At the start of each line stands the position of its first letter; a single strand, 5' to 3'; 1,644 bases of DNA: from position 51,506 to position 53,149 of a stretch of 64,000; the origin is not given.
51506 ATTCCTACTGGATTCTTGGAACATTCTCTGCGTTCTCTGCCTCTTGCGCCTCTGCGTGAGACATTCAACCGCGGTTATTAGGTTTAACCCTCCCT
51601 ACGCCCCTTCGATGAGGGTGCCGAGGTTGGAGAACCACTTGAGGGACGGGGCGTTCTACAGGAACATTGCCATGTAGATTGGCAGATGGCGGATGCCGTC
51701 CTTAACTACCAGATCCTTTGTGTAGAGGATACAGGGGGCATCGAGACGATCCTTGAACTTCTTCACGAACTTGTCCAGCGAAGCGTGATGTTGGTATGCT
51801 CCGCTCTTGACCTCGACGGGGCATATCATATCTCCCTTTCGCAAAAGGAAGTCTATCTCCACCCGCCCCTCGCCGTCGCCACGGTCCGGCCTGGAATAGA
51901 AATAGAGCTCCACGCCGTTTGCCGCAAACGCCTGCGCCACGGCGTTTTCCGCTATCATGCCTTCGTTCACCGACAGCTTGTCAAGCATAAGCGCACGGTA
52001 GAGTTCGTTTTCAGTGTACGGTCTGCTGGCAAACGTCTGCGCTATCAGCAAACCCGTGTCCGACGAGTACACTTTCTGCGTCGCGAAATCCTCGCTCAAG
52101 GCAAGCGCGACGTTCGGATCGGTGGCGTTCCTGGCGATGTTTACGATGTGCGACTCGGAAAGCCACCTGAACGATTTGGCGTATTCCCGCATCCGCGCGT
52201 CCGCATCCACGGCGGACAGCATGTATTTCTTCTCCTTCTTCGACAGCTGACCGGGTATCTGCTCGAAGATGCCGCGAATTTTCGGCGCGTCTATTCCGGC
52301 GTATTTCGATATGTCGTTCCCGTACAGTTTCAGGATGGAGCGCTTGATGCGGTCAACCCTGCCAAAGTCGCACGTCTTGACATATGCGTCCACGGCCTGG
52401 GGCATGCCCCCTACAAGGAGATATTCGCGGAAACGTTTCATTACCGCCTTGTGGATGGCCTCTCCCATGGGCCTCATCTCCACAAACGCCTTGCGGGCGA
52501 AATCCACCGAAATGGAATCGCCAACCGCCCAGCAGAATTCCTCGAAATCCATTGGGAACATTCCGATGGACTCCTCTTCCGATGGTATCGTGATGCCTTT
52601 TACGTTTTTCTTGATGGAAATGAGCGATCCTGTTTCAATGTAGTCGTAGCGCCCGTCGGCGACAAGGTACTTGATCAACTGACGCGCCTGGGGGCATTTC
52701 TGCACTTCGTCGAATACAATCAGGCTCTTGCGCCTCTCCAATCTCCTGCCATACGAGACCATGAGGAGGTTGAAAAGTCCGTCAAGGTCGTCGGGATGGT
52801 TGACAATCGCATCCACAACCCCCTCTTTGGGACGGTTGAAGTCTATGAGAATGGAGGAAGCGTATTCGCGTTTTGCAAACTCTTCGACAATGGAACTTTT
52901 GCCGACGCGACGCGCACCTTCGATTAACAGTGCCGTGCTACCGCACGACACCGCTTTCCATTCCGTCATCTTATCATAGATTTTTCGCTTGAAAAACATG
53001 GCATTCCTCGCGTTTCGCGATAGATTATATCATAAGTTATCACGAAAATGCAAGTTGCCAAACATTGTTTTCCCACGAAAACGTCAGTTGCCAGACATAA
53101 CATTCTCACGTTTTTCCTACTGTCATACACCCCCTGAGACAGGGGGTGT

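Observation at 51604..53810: Low-GC AAA ATPase (DUF4143) cassette inserted in frame at the 3' end of a tetR gene, flanked by ~50-bp direct repeats derived from TetR C-termini; neighbouring tetR frameshifted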

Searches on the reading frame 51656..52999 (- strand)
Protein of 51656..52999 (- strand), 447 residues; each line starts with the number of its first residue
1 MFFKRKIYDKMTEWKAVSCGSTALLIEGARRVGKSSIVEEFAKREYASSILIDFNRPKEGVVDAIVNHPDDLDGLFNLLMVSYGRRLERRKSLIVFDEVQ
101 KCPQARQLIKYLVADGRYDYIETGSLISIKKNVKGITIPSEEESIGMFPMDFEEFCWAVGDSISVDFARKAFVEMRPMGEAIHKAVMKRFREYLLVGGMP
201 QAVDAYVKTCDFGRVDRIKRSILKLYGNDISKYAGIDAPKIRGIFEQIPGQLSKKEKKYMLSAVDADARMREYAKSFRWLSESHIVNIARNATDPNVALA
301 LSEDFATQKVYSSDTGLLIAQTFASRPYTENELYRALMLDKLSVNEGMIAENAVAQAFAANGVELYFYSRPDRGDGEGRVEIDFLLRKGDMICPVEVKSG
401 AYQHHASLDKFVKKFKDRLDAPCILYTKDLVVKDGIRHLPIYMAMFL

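Call 5: search_protein_families(library=pfam, proteins=[window:51656-52999:-], max_evalue=0.01)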
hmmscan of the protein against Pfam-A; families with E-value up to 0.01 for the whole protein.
window:51656-52999:- (447 aa): 2 families
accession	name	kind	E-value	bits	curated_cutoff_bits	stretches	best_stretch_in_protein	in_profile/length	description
PF13635.12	DUF4143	-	8.6e-23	81.3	28.1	1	228-400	2-160/160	Domain of unknown function (DUF4143)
PF13173.12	AAA_14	-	2.2e-21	76.6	27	1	22-156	3-129/129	AAA domain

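Call 9: find_homologous_proteins(query=window:51659-52999:-, max_evalue=1e-20)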
Query window:51659-52999:- (447 aa): 8000 proteins with E <= 1e-20 among 8000 candidates; the best 120 are listed.
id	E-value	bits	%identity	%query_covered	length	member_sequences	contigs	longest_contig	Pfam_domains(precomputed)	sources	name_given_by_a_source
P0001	2.2e-297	1004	100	100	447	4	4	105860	PF13173.13,PF13635.13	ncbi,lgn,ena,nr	ncbi:MAG: ATP-binding protein [Kiritimatiellae bacterium]|nr:ATP-binding protein [Kiritimatiellia ba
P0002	6.9e-275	930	91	100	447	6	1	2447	PF13173.13,PF13635.13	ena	-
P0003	2.4e-268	908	89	100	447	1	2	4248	PF13173.13,PF13635.13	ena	-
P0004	2.8e-257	872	85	100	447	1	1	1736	PF13173.13,PF13635.13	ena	-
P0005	8.9e-257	870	85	100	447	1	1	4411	PF13173.13,PF13635.13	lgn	-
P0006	3.4e-253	858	85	100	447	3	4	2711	PF13173.13,PF13635.13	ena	-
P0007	7.6e-252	854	83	100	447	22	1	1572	PF13173.13,PF13635.13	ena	-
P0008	7.7e-252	854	83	100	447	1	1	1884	PF13173.13,PF13635.13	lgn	-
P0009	1.1e-251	853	83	100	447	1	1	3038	PF13173.13,PF13635.13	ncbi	-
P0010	3.2e-250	848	82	100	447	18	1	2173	PF13173.13,PF13635.13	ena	-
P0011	3.4e-250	848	83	100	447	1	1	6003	PF13173.13,PF13635.13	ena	-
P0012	2.8e-249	845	83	100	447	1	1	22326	PF13173.13,PF13635.13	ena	-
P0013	3.3e-249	845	82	100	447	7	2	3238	PF13173.13,PF13635.13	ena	-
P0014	4.0e-249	845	83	100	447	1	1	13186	PF13173.13,PF13635.13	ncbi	-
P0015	3.5e-248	842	81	100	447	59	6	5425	PF13173.13,PF13635.13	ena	-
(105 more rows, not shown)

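Call 13: find_related_loci(query=window:51659-52999:-, collection=genome_contigs, flank=6000)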
Query window:51659-52999:- (447 aa) in genome_contigs; peptide patterns used: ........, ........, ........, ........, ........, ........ (x = any residue, [..] = any of these).
599 stretches matched a pattern (row limit reached: there are more); 517 encode a relative of the query (tblastn E <= 1e-3); the best 80 are kept; 80 distinct loci.
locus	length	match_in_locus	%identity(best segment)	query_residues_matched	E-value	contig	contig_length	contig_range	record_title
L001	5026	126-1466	82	1-447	0e+0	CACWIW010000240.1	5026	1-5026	uncultured bacterium isolate RUG10619 genome assembly, contig: RUG10619_asm_240, whole genome shotgun sequence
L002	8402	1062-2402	81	1-447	0e+0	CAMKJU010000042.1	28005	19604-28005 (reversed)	MAG: uncultured Lentisphaerae bacterium isolate SRR12081301_bin.91_metaWRAP_v1.3_MAG genome assembly, contig: ERZ1228976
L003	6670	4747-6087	80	1-447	0e+0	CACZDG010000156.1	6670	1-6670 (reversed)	uncultured bacterium isolate RUG12514 genome assembly, contig: RUG12514_asm_156, whole genome shotgun sequence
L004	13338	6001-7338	59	1-447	1e-173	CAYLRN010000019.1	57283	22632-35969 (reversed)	MAG TPA_asm: uncultured Lentisphaeraceae bacterium isolate SRP225648_co1_977 genome assembly, contig: NODE_877_length_57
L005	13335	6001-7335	56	3-447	2e-164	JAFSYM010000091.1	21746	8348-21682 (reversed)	MAG: Clostridia bacterium isolate RGIG3589 Goat_Rumen.Co__c1557481, whole genome shotgun sequence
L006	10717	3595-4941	51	4-447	6e-146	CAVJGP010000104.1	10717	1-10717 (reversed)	Alistipes onderdonkii isolate H07682-L1_cleanbin_000022 genome assembly, contig: Spades_H07682-L1_contig_4807, whole gen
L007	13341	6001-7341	52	1-447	2e-144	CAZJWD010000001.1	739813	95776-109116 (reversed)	MAG TPA_asm: uncultured Methanomassiliicoccales archaeon isolate binchicken_co370_57 genome assembly, contig: NODE_1_len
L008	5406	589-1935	50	4-447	4e-145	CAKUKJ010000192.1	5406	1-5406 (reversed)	MAG: uncultured Coriobacteriales bacterium isolate REFINED_METABAT215_TOP10_CONTIGS_1500_ASSEMBLY_K77_MERGED__Hadza_MoBi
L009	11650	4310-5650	81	1-447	0e+0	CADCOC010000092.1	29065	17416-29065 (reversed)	uncultured bacterium isolate RUG14821 genome assembly, contig: RUG14821_asm_92, whole genome shotgun sequence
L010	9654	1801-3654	50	4-447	2e-141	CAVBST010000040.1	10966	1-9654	uncultured Prevotella sp. isolate H07663-L1_cleanbin_000009 genome assembly, contig: Spades_H07663-L1_contig_3732, whole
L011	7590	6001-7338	49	1-447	4e-141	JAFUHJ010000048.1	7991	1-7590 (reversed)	MAG: Candidatus Methanomethylophilaceae archaeon isolate RGIG4496 Roe_deer_Omasum.Co__c280954, whole genome shotgun sequ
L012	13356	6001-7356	50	3-447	2e-140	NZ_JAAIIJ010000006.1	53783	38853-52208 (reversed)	Bifidobacterium panos strain DSM 109963 Contig_6, whole genome shotgun sequence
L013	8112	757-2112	49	1-447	1e-139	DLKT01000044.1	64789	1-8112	MAG TPA_asm: Bacillales bacterium UBA7581 UBA7581_contig_630, whole genome shotgun sequence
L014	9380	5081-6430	49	3-447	2e-139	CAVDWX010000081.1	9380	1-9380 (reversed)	Gemmiger formicilis isolate H07668-L1_cleanbin_000023 genome assembly, contig: Spades_H07668-L1_contig_3675, whole genom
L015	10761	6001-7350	48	3-447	1e-138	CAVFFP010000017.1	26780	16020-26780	bacterium isolate G02614-L1_cleanbin_000026 genome assembly, contig: Spades_G02614-L1_contig_873, whole genome shotgun s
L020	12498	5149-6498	48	3-447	4e-137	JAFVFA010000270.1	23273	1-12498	MAG: Spirochaetales bacterium isolate RGIG5111 Roe_deer_Rumen.Co__c1383814, whole genome shotgun sequence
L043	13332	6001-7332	54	4-447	6e-163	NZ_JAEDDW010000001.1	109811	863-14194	MAG: Treponema sp. isolate MAG042 NODE_53_length_109811_cov_117.020227, whole genome shotgun sequence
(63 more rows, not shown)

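Call 21: find_encoding_contigs(protein=P0001, flank=3000, max_places=6)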
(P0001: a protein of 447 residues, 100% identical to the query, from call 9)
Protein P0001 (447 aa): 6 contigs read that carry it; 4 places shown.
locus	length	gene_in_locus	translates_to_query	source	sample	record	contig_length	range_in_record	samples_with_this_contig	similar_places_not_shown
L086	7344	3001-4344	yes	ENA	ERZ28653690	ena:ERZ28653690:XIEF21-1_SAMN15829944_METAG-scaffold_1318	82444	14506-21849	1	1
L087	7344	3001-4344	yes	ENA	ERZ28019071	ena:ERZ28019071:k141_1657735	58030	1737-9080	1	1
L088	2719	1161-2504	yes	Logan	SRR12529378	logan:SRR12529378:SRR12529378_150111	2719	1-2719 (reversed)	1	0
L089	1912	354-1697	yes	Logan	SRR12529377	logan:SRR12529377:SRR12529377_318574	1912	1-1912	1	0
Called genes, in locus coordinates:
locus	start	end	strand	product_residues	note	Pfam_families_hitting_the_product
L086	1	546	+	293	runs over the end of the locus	PF11231:DUF3034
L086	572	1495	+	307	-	PF00291:PALP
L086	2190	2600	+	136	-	PF00440:TetR_N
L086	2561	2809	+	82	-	-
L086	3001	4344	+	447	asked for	PF13173:AAA_14, PF13635:DUF4143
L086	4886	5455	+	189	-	PF00881:Nitroreductase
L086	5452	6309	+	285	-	-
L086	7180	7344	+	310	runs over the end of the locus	-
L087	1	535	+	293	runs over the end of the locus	PF11231:DUF3034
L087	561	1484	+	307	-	PF00291:PALP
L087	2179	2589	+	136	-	PF00440:TetR_N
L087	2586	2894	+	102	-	-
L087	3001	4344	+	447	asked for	PF13173:AAA_14, PF13635:DUF4143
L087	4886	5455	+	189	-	PF00881:Nitroreductase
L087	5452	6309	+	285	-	-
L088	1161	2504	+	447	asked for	PF13173:AAA_14, PF13635:DUF4143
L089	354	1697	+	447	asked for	PF13173:AAA_14, PF13635:DUF4143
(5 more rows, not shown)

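Call 22: find_encoding_contigs(protein=P0002, flank=3000, max_places=4)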
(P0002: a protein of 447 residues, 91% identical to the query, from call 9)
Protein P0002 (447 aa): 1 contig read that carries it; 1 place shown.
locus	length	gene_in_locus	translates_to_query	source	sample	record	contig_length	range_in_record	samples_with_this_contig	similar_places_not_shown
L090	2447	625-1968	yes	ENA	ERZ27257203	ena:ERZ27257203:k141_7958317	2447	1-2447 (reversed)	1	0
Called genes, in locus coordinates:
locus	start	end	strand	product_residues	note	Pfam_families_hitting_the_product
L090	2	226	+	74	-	?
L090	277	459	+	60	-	-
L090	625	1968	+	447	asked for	PF13173:AAA_14, PF13635:DUF4143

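Call 23: find_encoding_contigs(protein=P0003, flank=3000, max_places=4)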
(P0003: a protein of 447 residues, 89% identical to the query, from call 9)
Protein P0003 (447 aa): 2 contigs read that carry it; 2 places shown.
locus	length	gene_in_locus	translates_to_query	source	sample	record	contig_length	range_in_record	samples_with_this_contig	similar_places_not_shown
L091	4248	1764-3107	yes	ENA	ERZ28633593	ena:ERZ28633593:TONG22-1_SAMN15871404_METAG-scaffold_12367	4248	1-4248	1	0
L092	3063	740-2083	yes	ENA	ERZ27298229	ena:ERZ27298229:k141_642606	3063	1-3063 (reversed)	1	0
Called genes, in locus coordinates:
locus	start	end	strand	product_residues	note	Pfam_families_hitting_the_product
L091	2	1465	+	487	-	?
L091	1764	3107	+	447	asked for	PF13173:AAA_14, PF13635:DUF4143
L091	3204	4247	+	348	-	?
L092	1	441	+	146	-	?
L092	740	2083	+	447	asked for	PF13173:AAA_14, PF13635:DUF4143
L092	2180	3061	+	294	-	?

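Call 41: find_related_loci(query=window:51659-52999:-, collection=metagenome_contigs, flank=3000)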
Query window:51659-52999:- (447 aa) in metagenome_contigs; peptide patterns used: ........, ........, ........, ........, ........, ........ (x = any residue, [..] = any of these).
600 stretches matched a pattern (row limit reached: there are more); 403 encode a relative of the query (tblastn E <= 1e-3); the best 80 are kept; 80 distinct loci.
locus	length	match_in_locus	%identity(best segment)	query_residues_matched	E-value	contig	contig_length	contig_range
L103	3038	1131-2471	83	1-447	0e+0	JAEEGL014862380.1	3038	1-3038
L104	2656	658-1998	84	1-447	0e+0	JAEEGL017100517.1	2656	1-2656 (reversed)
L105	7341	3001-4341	82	1-447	0e+0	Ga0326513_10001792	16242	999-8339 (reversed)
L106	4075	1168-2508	81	1-447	0e+0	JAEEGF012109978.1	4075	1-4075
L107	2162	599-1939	81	1-447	0e+0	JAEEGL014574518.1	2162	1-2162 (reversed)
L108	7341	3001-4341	81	1-447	0e+0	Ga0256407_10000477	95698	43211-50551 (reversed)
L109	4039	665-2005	81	1-447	0e+0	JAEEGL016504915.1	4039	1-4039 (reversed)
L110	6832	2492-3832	81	1-447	0e+0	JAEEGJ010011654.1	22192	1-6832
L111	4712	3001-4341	81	1-447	0e+0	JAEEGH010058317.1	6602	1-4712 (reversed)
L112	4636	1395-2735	81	1-447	0e+0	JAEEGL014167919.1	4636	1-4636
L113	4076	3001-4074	83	1-358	0e+0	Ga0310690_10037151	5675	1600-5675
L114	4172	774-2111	59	1-447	0e+0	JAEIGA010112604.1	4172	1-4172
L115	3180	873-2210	59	1-447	0e+0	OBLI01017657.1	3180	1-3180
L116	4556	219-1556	58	1-447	1e-174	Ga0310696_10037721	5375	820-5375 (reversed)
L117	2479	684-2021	58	1-447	0e+0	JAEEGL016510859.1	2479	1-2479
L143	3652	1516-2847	50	1-445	1e-136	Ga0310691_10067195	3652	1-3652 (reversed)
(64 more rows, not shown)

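Call 53: search_protein_families(library=padloc, proteins=[window:51659-52999:-], max_evalue=0.01)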
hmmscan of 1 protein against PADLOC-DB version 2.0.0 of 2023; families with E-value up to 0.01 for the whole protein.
window:51659-52999:- (447 aa): 9 families
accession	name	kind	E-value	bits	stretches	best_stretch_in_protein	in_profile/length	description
PDLC04792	PDC-S01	-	4.1e-111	369.7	1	3-447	2-433/452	-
PDLC04786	PDC-S01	-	5.4e-105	349.7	1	1-446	1-431/439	-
PDLC04788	PDC-S01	-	5.4e-67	224.6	1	1-417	1-400/448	-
PDLC04787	PDC-S01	-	5.8e-20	69.5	1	3-441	11-402/412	-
PDLC04790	PDC-S01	-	1.7e-13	48.1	1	21-441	27-414/422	-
PDLC04791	PDC-S01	-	8.9e-11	39.1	2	377-418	329-370/395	-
PDLC04789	PDC-S01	-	5.5e-10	36.8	1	4-417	3-358/375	-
PDLC04140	mad8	-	0.0024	15.4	1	11-193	14-114/314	mads_8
PDLC01887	CARF4--CARF_PDDEXK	-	0.0062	14.1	1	350-402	163-211/285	-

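Call 54: search_protein_families(library=ncbifam, proteins=[window:51659-52999:-], max_evalue=0.01)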
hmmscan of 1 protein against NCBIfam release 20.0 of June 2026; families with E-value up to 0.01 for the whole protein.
window:51659-52999:- (447 aa): 1 family
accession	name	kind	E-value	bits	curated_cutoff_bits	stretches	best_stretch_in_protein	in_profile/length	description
NF011269.0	PRK14676.1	equivalog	0.0095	16.1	190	0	343-420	6-77/117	hypothetical protein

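Call 55: search_protein_families(library=phrogs, proteins=[window:51659-52999:-], max_evalue=0.01)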
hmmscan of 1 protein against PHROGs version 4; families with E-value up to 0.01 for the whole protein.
window:51659-52999:- (447 aa): 0 families

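Call 56: search_solved_structures(query=window:51659-52999:-, max_evalue=1)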
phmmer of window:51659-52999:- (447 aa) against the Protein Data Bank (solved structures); distinct sequences matched with E-value up to 1: 19.
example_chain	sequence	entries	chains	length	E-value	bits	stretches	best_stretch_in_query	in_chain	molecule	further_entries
9rx5_E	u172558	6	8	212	0.013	17.7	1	264-373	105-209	Ras-related protein Rab-5A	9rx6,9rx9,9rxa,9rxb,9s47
1n6n_A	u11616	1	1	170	0.055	15.7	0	264-338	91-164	Ras-related protein Rab-5A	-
1n6o_A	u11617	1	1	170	0.13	14.4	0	264-338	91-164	Ras-related protein Rab-5A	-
1z0d_A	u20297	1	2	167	0.14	14.3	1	259-337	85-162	Ras-related protein Rab-5C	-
1z07_A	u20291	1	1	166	0.15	14.3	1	259-337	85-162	Ras-related protein Rab-5C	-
4kyi_B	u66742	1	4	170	0.16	14.2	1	259-337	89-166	Ras-related protein Rab-5C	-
1huq_A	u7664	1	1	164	0.16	14.1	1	259-337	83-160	RAB5C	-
1n6p_A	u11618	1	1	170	0.23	13.6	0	264-338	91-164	Ras-related protein Rab-5A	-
1n6h_A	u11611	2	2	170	0.29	13.3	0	264-338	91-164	Ras-related protein Rab-5A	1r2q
4q9u_B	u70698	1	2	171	0.29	13.3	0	264-338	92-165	Ras-related protein Rab-5A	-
1tu3_A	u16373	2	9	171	0.29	13.3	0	264-338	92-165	Ras-related protein Rab-5A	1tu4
7bl1_DDD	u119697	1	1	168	0.34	13.1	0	263-337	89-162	Ras-related protein Rab-5A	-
3mjh_A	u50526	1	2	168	0.34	13.1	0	263-337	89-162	Ras-related protein Rab-5A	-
1n6i_A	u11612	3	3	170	0.36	13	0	264-338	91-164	Ras-related protein Rab-5A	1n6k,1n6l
1n6r_A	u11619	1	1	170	0.37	12.9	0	264-338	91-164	Ras-related protein Rab-5A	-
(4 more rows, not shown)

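Call 68: search_dna_similar(query=window:51659-52999:-, collection=plasmids, mode=protein, max_rows=25, max_evalue=1e-20)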
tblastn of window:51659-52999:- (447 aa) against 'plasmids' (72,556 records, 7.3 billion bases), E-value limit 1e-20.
Records with a match: 57; places in all: 63; records where one place covers at least 80% of the query: 57.
Best place of each record, by identity: <60% 57.
By first word of the organism name: Bacteroides 15; Vibrio 10; Acinetobacter 9; Parabacteroides 9; Segatella 3; Fusobacterium 2; Phocaeicola 2; Agathobacter 1; Vescimonas 1; Prevotella 1; and 4 more.
By predicted mobility (MOB-suite, as given by PLSDB): non-mobilizable 41; mobilizable 16.
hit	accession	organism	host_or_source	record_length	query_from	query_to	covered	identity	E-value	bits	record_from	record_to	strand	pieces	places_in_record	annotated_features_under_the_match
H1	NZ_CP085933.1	Segatella copri DSM 18205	-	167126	4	447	99%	49.7%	1e-127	414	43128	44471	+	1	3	AAA family ATPase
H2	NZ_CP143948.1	Agathobacter rectalis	Homo sapiens,cell culture,fecal sample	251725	1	447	100%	46.4%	1e-116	382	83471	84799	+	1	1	AAA family ATPase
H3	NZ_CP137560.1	Segatella hominis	Homo sapiens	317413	3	447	100%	46.0%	6e-115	378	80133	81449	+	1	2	AAA family ATPase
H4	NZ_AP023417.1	Vescimonas fastidiosa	Homo sapiens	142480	1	447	100%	32.2%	5e-52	196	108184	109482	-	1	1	AAA family ATPase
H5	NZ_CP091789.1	Prevotella sp. E2-28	Ovis aries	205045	7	447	99%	32.6%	4e-47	181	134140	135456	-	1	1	AAA family ATPase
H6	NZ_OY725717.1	Collinsella aerofaciens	-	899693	1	447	100%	31.3%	6e-51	192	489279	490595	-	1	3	ATP-binding protein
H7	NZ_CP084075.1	Fusobacterium vincentii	-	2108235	2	447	100%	29.9%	8e-46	177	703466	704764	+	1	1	none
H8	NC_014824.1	Ruminococcus albus 7 = DSM 20455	-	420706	1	399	89%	32.4%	2e-47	182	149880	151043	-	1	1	AAA family ATPase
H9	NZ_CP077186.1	Fusobacterium animalis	Homo sapiens,resected colorectal tumor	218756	2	443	99%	28.8%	1e-44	174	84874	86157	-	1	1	ATP-binding protein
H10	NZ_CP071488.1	Glaesserella parasuis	swine,pig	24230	4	416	92%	28.0%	2e-40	162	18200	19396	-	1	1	ATP-binding protein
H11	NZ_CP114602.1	Acinetobacter towneri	chicken,carcass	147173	1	414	93%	27.6%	3e-23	110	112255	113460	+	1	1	AAA family ATPase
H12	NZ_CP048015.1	Acinetobacter towneri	pig,single cell,feces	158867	1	414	93%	27.3%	1e-22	108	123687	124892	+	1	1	AAA family ATPase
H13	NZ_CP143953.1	Phocaeicola vulgatus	Homo sapiens,cell culture,fecal sample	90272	3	414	92%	27.3%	5e-36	149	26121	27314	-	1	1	ATP-binding protein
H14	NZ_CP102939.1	Bacteroides cellulosilyticus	Blood(Human)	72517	3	414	92%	27.3%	7e-36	148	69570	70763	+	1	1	ATP-binding protein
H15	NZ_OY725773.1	Parabacteroides distasonis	-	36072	3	414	92%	27.3%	8e-36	148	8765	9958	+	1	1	ATP-binding protein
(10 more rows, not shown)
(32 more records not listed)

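Call 69: search_dna_similar(query=window:51659-52999:-, collection=phages, mode=protein, max_rows=10, max_evalue=1e-10)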
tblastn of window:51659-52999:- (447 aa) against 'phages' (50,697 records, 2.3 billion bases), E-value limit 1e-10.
Records with a match: 12; places in all: 12; records where one place covers at least 80% of the query: 8.
Best place of each record, by identity: <60% 12.
By first word of the organism name: Bacteriophage 12.
By host as written in the record: - 12.
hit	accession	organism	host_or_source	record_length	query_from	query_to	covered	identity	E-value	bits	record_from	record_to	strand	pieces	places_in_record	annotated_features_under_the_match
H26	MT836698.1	Bacteriophage sp.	human fecal samples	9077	2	447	100%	49.4%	2e-128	415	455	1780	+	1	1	record has no annotation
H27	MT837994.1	Bacteriophage sp.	human fecal samples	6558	4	447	99%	49.0%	7e-131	421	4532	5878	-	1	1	record has no annotation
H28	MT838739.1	Bacteriophage sp.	human fecal samples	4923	3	443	99%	47.1%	3e-118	383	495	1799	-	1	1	record has no annotation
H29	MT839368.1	Bacteriophage sp.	human fecal samples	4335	90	447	80%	46.5%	4e-94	315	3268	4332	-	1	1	record has no annotation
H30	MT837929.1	Bacteriophage sp.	human fecal samples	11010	1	447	100%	32.4%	5e-52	194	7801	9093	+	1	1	record has no annotation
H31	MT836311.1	Bacteriophage sp.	human fecal samples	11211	3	447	100%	30.0%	5e-48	182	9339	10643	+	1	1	record has no annotation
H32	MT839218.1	Bacteriophage sp.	human fecal samples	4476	91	447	80%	36.0%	2e-54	201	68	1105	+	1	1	record has no annotation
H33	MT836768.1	Bacteriophage sp.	human fecal samples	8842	4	414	92%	27.2%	1e-37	152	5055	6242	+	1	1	record has no annotation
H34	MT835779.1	Bacteriophage sp.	human fecal samples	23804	3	413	92%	24.6%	2e-18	94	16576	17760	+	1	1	record has no annotation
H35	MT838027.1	Bacteriophage sp.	human fecal samples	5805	226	447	50%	31.7%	7e-18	92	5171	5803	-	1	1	record has no annotation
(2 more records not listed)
